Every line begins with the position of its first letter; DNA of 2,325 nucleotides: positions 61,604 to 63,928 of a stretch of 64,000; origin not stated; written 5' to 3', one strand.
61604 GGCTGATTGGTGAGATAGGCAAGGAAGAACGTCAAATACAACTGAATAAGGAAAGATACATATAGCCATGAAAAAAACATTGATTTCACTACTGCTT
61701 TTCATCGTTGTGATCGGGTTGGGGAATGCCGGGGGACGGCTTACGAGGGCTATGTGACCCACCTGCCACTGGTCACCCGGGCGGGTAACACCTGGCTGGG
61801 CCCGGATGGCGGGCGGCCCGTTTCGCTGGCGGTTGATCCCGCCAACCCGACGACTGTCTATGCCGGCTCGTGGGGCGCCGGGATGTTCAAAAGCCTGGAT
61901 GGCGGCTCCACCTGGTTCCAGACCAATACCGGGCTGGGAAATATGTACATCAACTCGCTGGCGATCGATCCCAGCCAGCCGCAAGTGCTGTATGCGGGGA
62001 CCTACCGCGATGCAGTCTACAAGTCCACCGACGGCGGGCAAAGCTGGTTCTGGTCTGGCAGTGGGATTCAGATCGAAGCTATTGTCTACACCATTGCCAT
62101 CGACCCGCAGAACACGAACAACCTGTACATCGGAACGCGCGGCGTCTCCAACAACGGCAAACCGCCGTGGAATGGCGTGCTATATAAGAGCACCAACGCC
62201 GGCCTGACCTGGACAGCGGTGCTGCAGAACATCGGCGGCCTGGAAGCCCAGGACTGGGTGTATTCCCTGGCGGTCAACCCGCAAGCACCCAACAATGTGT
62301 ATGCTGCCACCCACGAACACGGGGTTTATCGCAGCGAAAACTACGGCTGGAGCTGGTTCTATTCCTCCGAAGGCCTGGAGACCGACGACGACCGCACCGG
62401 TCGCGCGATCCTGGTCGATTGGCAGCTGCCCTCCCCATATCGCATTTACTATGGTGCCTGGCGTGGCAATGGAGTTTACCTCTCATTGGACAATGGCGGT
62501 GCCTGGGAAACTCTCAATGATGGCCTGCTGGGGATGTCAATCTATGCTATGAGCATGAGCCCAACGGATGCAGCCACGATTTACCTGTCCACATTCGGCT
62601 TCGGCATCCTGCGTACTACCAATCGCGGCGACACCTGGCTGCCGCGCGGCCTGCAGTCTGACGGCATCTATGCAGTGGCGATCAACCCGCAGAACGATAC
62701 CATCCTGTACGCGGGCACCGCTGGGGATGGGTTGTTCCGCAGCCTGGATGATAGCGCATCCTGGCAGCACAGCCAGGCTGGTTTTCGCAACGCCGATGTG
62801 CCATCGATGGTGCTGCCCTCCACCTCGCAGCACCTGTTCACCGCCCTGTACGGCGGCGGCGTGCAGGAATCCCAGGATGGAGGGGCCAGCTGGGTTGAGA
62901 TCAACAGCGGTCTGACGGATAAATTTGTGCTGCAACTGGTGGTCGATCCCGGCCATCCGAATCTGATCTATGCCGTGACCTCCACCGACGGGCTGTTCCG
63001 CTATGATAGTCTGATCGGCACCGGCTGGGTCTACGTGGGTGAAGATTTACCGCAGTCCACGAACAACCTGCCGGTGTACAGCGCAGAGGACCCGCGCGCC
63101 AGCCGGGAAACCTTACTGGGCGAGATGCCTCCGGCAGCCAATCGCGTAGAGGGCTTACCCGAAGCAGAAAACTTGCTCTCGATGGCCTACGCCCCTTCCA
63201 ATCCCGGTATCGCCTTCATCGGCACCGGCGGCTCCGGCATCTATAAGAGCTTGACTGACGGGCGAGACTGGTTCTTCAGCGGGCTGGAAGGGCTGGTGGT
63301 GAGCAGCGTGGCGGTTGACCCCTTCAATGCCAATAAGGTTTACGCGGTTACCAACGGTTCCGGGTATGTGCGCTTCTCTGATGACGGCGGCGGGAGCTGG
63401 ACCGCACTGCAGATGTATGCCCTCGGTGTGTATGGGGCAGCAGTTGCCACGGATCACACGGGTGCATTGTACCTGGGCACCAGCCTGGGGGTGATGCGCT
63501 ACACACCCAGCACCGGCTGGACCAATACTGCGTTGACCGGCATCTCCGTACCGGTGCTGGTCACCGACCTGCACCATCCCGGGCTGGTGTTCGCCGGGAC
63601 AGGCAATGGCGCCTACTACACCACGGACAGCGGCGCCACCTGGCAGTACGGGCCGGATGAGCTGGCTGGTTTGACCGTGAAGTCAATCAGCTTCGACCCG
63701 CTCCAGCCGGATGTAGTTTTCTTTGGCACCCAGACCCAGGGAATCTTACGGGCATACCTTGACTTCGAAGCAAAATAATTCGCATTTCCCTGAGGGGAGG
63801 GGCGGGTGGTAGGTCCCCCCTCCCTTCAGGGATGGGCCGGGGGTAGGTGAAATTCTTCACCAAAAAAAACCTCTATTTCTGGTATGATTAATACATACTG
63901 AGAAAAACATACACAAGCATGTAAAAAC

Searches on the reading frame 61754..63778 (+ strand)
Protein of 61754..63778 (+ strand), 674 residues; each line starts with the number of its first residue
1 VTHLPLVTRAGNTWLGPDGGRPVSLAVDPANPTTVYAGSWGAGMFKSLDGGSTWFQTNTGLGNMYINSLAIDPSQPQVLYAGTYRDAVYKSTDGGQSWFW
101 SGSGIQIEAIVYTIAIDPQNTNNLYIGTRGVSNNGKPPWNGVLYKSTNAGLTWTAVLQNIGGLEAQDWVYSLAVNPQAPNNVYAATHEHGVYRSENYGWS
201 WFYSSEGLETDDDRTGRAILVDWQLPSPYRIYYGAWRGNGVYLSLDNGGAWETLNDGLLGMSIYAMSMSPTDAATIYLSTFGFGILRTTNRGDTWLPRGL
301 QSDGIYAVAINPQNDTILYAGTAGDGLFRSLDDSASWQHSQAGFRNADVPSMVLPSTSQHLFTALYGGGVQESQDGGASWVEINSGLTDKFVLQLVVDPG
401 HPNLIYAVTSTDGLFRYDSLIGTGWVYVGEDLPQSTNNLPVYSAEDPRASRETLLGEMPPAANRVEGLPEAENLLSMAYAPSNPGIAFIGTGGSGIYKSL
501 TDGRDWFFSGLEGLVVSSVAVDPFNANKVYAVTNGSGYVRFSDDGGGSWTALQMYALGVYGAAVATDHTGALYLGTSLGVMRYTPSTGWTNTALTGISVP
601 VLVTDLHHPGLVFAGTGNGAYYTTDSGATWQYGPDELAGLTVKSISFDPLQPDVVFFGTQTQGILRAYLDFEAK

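Call 30: search_protein_families(library=pfam, proteins=[window:61754-63778:+], max_evalue=0.001)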
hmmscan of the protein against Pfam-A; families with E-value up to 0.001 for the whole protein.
window:61754-63778:+ (674 aa): 2 families
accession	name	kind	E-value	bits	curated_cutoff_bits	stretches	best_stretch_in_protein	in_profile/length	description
PF15902.12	Sortilin-Vps10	-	1.6e-26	93.6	33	2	45-210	4-160/446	Sortilin, neurotensin receptor 3,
PF02012.26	BNR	-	1.5e-05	24.7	27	0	541-550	2-11/12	BNR/Asp-box repeat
